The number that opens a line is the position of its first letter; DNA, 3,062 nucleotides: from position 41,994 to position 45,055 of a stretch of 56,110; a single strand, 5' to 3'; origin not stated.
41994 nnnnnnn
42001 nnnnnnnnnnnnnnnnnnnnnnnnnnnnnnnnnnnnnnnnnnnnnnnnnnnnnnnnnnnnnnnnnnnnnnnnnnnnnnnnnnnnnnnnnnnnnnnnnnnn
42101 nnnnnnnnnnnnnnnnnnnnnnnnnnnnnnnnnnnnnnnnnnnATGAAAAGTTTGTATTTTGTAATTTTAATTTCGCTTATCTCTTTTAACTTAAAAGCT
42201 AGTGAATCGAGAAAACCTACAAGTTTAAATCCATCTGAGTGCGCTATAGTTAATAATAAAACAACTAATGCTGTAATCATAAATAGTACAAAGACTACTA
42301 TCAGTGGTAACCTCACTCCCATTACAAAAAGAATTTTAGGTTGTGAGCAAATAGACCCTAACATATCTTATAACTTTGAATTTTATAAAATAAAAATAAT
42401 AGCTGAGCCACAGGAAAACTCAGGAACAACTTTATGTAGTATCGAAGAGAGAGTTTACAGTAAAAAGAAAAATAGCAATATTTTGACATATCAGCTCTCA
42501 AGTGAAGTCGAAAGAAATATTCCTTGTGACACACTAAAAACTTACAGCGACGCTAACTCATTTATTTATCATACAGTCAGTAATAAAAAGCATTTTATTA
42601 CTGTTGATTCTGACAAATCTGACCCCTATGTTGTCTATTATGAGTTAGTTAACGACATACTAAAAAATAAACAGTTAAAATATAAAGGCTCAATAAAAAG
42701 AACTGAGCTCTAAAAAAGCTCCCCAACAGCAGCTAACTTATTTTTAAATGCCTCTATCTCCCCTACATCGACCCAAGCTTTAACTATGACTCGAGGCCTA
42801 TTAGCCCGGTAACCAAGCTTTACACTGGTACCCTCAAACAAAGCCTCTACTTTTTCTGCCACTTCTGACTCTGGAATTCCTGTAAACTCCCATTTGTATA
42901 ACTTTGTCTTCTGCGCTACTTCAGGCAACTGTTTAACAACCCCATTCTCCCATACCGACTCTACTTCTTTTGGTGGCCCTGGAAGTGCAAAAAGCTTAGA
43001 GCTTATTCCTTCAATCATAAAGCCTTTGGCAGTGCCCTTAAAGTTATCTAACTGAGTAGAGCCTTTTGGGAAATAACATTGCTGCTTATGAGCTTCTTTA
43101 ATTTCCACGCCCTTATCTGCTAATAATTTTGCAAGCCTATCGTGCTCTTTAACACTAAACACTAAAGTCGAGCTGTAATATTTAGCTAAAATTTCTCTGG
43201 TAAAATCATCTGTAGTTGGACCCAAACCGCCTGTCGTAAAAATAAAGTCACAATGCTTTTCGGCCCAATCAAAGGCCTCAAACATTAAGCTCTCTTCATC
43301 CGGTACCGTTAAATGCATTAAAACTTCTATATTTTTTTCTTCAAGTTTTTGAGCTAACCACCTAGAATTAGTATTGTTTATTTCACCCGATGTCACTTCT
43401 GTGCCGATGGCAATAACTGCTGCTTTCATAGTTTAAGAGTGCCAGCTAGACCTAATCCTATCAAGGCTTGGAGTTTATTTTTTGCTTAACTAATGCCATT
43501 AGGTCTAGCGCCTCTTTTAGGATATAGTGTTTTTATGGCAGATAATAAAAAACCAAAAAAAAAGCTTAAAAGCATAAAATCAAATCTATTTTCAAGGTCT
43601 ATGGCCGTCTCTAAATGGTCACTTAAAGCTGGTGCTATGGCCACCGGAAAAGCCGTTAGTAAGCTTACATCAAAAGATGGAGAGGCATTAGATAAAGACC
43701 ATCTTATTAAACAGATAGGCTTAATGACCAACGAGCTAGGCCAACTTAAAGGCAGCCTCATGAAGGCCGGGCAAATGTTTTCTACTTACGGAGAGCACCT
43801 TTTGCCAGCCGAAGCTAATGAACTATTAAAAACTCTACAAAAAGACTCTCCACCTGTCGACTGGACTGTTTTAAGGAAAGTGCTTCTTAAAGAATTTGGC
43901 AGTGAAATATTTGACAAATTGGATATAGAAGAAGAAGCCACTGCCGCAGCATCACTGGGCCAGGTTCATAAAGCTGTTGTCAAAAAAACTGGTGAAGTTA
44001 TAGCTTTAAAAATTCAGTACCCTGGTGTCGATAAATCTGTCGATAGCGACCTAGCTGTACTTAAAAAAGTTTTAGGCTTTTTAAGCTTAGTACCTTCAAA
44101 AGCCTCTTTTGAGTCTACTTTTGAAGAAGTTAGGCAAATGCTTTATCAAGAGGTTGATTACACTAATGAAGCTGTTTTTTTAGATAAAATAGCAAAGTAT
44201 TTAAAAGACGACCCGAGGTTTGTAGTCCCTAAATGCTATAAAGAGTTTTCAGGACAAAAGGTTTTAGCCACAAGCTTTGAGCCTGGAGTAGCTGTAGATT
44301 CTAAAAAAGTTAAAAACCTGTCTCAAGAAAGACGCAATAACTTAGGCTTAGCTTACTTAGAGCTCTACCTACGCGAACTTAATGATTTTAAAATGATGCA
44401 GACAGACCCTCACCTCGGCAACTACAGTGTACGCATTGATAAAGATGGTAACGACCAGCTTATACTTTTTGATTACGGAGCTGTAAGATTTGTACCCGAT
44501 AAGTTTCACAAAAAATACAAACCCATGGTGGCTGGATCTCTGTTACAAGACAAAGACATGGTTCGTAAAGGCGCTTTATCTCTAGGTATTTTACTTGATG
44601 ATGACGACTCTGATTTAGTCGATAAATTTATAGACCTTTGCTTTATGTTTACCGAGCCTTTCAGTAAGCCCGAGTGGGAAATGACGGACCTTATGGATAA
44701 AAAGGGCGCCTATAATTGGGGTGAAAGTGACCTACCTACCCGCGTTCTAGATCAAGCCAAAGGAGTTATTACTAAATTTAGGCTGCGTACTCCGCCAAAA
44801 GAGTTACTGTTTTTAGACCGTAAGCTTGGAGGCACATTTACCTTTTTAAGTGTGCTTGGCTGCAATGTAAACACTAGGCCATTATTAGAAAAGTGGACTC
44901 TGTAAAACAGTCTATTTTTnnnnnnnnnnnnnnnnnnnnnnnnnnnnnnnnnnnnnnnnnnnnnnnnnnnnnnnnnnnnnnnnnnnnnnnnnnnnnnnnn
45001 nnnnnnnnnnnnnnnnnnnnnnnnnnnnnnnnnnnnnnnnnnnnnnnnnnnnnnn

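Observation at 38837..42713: Tandemly duplicated two-gene module: secreted Cys-rich SleB/CwlJ-like cell-wall hydrolase plus a small secreted 4-Cys partner (possible effector/self-protection pairs)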

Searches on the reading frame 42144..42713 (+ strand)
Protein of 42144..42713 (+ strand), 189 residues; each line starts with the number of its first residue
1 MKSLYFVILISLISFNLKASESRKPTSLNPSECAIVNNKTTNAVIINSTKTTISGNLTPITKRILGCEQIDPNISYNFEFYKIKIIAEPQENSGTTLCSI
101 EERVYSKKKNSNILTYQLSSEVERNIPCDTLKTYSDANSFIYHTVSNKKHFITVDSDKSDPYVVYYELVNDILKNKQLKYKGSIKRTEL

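Call 3: search_protein_families(library=pfam, proteins=[window:42144-42713:+], max_evalue=1)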
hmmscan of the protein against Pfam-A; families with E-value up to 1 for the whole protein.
window:42144-42713:+ (189 aa): 0 families

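Call 4: search_protein_families(library=ncbifam, proteins=[window:42144-42713:+], max_evalue=1)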
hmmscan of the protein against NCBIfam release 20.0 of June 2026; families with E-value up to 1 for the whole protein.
window:42144-42713:+ (189 aa): 0 families

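Call 30: find_homologous_proteins(query=A2, max_evalue=0.01)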
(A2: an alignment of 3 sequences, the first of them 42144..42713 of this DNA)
Query A2 (3 sequences) (189 aa, profile of the alignment): 3 proteins with E <= 0.01 among 1378 candidates.
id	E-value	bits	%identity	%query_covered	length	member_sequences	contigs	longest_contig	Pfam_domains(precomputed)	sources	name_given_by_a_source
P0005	4.1e-91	322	100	100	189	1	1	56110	-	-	-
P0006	1.3e-90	320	46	98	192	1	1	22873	-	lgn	-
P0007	5.3e-63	230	23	97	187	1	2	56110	-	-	-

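Call 38: predict_structure(alignment_id=A3)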
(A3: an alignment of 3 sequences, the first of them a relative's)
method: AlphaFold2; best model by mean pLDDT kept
length: 189 residues; sequences in the alignment: 3
mean_pLDDT: 63.8   pTM: 0.61
mean pLDDT of the five models: 63.8, 63.7, 63.5, 51.1, 37.1
residues with pLDDT >= 90: 0; 70-90: 99; 50-70: 33; < 50: 57
segments of 3 or more residues with pLDDT < 50: 1-32, 34-58
pLDDT, mean of each block of 10 residues (from residue 1): 39 33 38 39 33 44 70 67 81 82 80 77 80 57 83 79 84 66 83
secondary structure, 60 per line:
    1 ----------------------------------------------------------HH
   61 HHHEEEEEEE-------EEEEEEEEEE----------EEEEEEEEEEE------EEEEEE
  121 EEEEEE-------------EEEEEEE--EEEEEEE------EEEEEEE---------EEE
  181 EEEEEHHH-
elements in order: H59-63 E64-70 E78-87 E98-108 E115-126 E140-146 E149-155 E162-168 E178-185

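Call 40: fold_search(model_id=the predicted structure, library=pdb)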
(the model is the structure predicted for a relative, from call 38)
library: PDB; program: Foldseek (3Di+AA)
matches with E <= 10: 523; with E <= 0.001: 0
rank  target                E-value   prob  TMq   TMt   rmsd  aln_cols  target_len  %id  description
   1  7pp4_c                8.6e-02  0.23  0.17  0.04  19.6       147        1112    8  Cryo-EM structure of Mycobacterium tuberculosis RNA polymerase holoenzyme comprising sigma factor SigB (released 2022-09-21)
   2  7z8q_c                1.2e-01  0.21  0.18  0.04  19.5       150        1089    9  Cryo-EM structure of Mycobacterium tuberculosis RNA polymerase core (released 2023-02-08)
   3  9fjp_c                1.4e-01  0.15  0.16  0.04  18.6       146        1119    9  Cryo-EM structure of Mycobacterium tuberculosis sigma-B RNA polymerase bound to -10 promoter element ssDNA oligo (released 2025-04-02)
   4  5ezn_G                1.6e-01  0.20  0.19  0.20  12.2       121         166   12  Crystal Structure of PfCyRPA (released 2016-12-07)
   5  6rie_B                1.6e-01  0.20  0.20  0.05  16.9       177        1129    9  Structure of Vaccinia Virus DNA-dependent RNA polymerase co-transcriptional capping complex (released 2019-12-18)
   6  2mzv_MODEL_1_A        1.8e-01  0.35  0.23  0.22  15.9       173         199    9  Resonance assignments and secondary structure of a phytocystatin from Sesamum indicum (released 2016-03-02)
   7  8exy_C                1.8e-01  0.12  0.16  0.04  18.4       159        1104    8  M. tuberculosis RNAP paused complex with B. subtilis NusG and GMPCPP (released 2023-02-01)
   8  9n73_LI               2.0e-01  0.16  0.20  0.10  11.6       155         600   14  SSU processome maturation and disassembly, State G (released 2025-10-29)
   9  7pi3_O                2.2e-01  0.30  0.21  0.14  10.3       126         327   10  PfCyRPA bound to Fab fragments from monoclonal antibodies Cy.003, Cy.004 and Cy.007 (released 2022-02-09)
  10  9e88_C                2.2e-01  0.12  0.16  0.04  18.9       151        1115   10  De novo backtracked transcription elongation complex of Mycobacterium tuberculosis RNA polymerase on a linear DNA frag (released 2025-10-01)
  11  9hcj_Q0               2.3e-01  0.77  0.30  0.18   6.5       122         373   14  D. discoideum nuclear pore complex (released 2024-12-25)
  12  6zqd_UL               2.4e-01  0.16  0.20  0.07  14.0       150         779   11  Cryo-EM structure of the 90S pre-ribosome from Saccharomyces cerevisiae, state Post-A1 (released 2020-09-23)
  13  6ms2                  2.5e-01  0.44  0.27  0.12   9.2       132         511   10  Crystal structure of the GH43 BlXynB protein from Bacillus licheniformis (released 2019-04-17)
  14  9g33_UH               2.7e-01  0.16  0.22  0.10  12.4       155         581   14  Stalled 90S - Utp23-Krr1-deltaC3 (released 2025-06-18)
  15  2ret_H                2.7e-01  0.10  0.15  0.18  15.0       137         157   11  The crystal structure of a binary complex of two pseudopilins: EpsI and EpsJ from the Type 2 Secretion System of Vibri (released 2008-02-05)
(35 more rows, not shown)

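Call 71: search_protein_families(library=phrogs, proteins=[window:42144-42713:+, P0006], max_evalue=1)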
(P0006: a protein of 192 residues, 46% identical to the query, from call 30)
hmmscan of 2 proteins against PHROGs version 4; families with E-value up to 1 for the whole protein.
window:42144-42713:+ (189 aa): 0 families

P0006 (192 aa): 2 families
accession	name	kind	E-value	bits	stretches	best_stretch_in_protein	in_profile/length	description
phrog_37589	-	unknown function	0.62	11.2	1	140-155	22-37/59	-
phrog_9345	-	unknown function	0.73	11.1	0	145-178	23-56/106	-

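Call 72: search_protein_families(library=padloc, proteins=[window:42144-42713:+], max_evalue=1)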
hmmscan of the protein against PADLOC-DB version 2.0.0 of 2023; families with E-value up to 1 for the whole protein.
window:42144-42713:+ (189 aa): 0 families

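Call 82: search_solved_structures(query=A3, max_evalue=10, show_alignments=0)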
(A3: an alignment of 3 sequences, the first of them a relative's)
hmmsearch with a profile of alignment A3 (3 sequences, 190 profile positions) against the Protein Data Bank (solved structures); distinct sequences matched with E-value up to 10: 1.
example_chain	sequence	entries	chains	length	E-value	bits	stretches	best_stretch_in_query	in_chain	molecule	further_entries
5o9i_A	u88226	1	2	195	0.32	14.1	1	43-88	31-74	Transcription initiation factor IIB,Transcription initiation factor IIB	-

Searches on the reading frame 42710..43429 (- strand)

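Call 3: search_protein_families(library=pfam, proteins=[window:42710-43429:-], max_evalue=1)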
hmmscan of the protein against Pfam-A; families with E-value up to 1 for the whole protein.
window:42710-43429:- (239 aa): 3 families
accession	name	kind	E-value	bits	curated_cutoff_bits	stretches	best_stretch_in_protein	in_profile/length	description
PF00994.29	MoCF_biosynth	-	1e-29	103.5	26.6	1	4-168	1-142/144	Probable molybdopterin binding domain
PF18146.6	CinA_KH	-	0.0037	17.7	27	1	182-219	6-43/73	Damage-inducible protein CinA KH domain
PF17910.6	FeoB_Cyto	-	0.098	13.5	23.4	1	10-59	14-64/90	FeoB cytosolic helical domain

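Call 94: search_protein_families(library=ncbifam, proteins=[window:42710-43429:-], max_evalue=0.00001)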
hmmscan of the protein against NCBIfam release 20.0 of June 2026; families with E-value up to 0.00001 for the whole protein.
window:42710-43429:- (239 aa): 9 families
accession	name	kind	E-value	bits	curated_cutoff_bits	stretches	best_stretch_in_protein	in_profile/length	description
NF001813.0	PRK00549.1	equivalog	2.7e-54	184.7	379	1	1-216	1-220/414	competence/damage-inducible protein A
TIGR00200.1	cinA_nterm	subfamily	4.4e-35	121.2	243.15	1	1-215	2-224/414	CinA family nicotinamide mononucleotide deamidase-related protein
NF002291.0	PRK01215.1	equivalog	1e-34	119.8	293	1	2-198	5-202/264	nicotinamide mononucleotide deamidase-related protein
NF002978.0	PRK03673.1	equivalog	2.4e-25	89.3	496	1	3-217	4-221/398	nicotinamide mononucleotide deamidase-related protein YfaY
TIGR00177.1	molyb_syn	domain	3.5e-23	82.2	85.35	1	1-162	2-144/148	molybdenum cofactor synthesis domain-containing protein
NF002977.0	PRK03670.1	equivalog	6.6e-23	81.4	305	1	1-183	1-191/252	competence damage-inducible protein A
NF007960.1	PRK10680.1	equivalog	2.8e-09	36.2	440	1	6-83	186-263/401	molybdopterin molybdotransferase MoeA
NF011068.0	PRK14498.1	equivalog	8e-09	34.1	534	1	5-84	198-277/647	molybdopterin biosynthesis protein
NF002947.1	PRK03604.1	equivalog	4.3e-08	32.8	285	1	2-88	147-234/301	bifunctional molybdenum cofactor biosynthesis protein MoaC/MoaB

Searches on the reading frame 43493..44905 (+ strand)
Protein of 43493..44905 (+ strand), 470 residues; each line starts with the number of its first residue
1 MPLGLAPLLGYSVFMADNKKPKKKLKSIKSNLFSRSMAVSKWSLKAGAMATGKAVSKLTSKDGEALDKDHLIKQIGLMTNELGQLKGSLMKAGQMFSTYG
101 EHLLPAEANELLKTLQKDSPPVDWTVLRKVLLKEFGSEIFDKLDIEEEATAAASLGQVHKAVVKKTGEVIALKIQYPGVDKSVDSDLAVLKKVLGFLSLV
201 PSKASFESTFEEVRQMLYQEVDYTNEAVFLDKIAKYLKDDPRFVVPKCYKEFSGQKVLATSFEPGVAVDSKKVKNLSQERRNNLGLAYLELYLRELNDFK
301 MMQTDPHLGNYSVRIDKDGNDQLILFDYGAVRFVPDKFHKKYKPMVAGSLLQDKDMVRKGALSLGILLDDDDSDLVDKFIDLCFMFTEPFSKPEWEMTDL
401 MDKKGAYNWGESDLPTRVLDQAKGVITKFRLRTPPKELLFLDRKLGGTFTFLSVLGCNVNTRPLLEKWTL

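Call 3: search_protein_families(library=pfam, proteins=[window:43493-44905:+], max_evalue=1)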
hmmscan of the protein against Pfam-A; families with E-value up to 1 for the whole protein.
window:43493-44905:+ (470 aa): 1 family
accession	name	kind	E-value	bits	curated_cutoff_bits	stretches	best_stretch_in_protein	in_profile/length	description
PF03109.22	ABC1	-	7.3e-53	179.6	22.9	1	115-358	2-241/244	ABC1 atypical kinase-like domain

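Call 65: find_related_loci(query=A4, collection=genome_contigs, flank=10000)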
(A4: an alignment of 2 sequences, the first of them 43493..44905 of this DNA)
Query A4 (470 aa) in genome_contigs; peptide patterns used: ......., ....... (x = any residue, [..] = any of these).
205 stretches matched a pattern; 25 encode a relative of the query (tblastn E <= 1e-3); 25 distinct loci.
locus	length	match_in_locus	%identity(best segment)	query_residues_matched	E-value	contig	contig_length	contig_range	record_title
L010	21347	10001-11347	36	20-466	5e-92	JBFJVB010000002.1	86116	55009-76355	MAG: Oceanococcus sp. isolate Mix_sand19.2022.05.D.76 k141_798597_length_86116_cov_12.7558, whole genome shotgun sequenc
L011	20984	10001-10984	32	59-393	1e-39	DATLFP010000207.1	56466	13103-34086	MAG TPA_asm: Acidimicrobiales bacterium isolate SMAG_U13591 k141_134454, whole genome shotgun sequence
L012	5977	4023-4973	30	17-342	9e-36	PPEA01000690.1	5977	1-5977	Mycobacterium talmoniae strain ATCC BAA-2683 C1Y40_690, whole genome shotgun sequence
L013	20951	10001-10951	30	17-342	1e-35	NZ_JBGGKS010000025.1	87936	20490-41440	Mycobacterium sp. pUA109 contig00025, whole genome shotgun sequence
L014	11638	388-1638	28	29-458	5e-35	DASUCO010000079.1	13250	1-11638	MAG TPA_asm: Acidimicrobiales bacterium isolate SMAG_U1298 k141_300393, whole genome shotgun sequence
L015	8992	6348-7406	28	13-370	2e-34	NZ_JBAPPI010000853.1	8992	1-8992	MAG: Mycobacterium sp. isolate MFD03303_ilm_asm_bin24 k127_273336, whole genome shotgun sequence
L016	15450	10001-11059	28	19-370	1e-33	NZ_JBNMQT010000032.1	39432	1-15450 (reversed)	Mycobacterium heidelbergense strain EL_135 contig00032, whole genome shotgun sequence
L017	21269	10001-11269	25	35-466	1e-33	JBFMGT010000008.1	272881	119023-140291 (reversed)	MAG: Actinomycetota bacterium isolate MAG304 MAG304_8, whole genome shotgun sequence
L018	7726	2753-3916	29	66-468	1e-33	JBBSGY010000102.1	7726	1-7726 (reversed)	MAG: Acidimicrobiales bacterium isolate LS2_sbin.53 LS2_sbin.53_K_765144_L_7726_cov_7.0000, whole genome shotgun sequenc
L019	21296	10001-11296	26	26-466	4e-33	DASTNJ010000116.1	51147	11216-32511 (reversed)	MAG TPA_asm: Mycobacterium sp. isolate SMAG_U2139 k141_716315, whole genome shotgun sequence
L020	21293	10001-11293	29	19-468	8e-33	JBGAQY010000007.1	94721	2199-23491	MAG: Acidimicrobiales bacterium isolate MAG_AAO_H10.38 AAOH10-38_opera_contig_1168, whole genome shotgun sequence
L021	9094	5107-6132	28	26-370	1e-31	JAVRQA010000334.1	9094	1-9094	MAG: Mycobacterium sp. isolate BP_295 scaffold_2390960, whole genome shotgun sequence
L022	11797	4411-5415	28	16-350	2e-31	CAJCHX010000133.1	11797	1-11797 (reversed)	Acidobacteriaceae bacterium isolate BOG_194 genome assembly, contig: k141_5767521, whole genome shotgun sequence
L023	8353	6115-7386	25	26-466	5e-29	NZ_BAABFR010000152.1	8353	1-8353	Tsukamurella soli strain JCM 17688 sequence152, whole genome shotgun sequence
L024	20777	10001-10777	33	79-332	4e-28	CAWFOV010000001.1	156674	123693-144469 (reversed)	MAG: uncultured Solirubrobacterales bacterium isolate MFD05513.bin.2.168 genome assembly, contig: contig_25549, whole ge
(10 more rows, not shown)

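Call 81: find_related_loci(query=A4, collection=metagenome_contigs, flank=10000)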
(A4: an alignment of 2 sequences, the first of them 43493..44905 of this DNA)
Query A4 (470 aa) in metagenome_contigs; peptide patterns used: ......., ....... (x = any residue, [..] = any of these).
232 stretches matched a pattern; 22 encode a relative of the query (tblastn E <= 1e-3); 22 distinct loci.
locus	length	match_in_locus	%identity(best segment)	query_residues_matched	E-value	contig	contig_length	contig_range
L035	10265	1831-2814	32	59-393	3e-40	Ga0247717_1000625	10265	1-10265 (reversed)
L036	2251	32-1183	30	42-416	2e-35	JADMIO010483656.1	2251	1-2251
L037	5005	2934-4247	26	13-466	3e-34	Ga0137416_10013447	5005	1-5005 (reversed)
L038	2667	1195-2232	31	66-408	1e-33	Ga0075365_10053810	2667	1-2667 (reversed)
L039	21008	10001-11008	29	35-388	2e-32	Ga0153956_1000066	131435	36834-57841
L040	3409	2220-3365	28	4-398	2e-31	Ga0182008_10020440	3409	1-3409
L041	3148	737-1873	28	35-408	1e-29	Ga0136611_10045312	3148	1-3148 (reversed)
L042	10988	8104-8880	33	79-332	2e-28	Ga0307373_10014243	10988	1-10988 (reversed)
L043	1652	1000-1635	38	61-269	3e-28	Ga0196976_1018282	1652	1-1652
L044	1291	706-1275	40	42-227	2e-28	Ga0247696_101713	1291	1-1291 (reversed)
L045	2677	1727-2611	33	35-332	1e-26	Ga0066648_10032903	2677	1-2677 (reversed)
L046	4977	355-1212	28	73-366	7e-26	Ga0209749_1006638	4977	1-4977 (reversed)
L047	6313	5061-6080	26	9-346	4e-24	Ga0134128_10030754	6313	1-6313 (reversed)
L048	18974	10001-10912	27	44-346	4e-23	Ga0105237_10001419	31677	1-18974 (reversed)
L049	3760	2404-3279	28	48-334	4e-23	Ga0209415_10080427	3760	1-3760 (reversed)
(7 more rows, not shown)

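Call 94: search_protein_families(library=ncbifam, proteins=[window:43493-44905:+], max_evalue=0.00001)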
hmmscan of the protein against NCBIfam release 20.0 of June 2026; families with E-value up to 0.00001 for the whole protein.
window:43493-44905:+ (470 aa): 3 families
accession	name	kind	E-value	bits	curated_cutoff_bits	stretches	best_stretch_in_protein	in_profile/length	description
NF050082.1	ATPase_MABP1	exception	5e-36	124.4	800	1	56-350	31-321/435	macrolide-binding ATPase MABP-1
TIGR01982.1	UbiB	equivalog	8.4e-36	123.5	487.55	1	81-375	55-347/436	2-polyprenylphenol 6-hydroxylase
NF003404.0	PRK04750.1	equivalog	8.6e-26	90.6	667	1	85-334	62-314/529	ubiquinone biosynthesis regulatory protein kinase UbiB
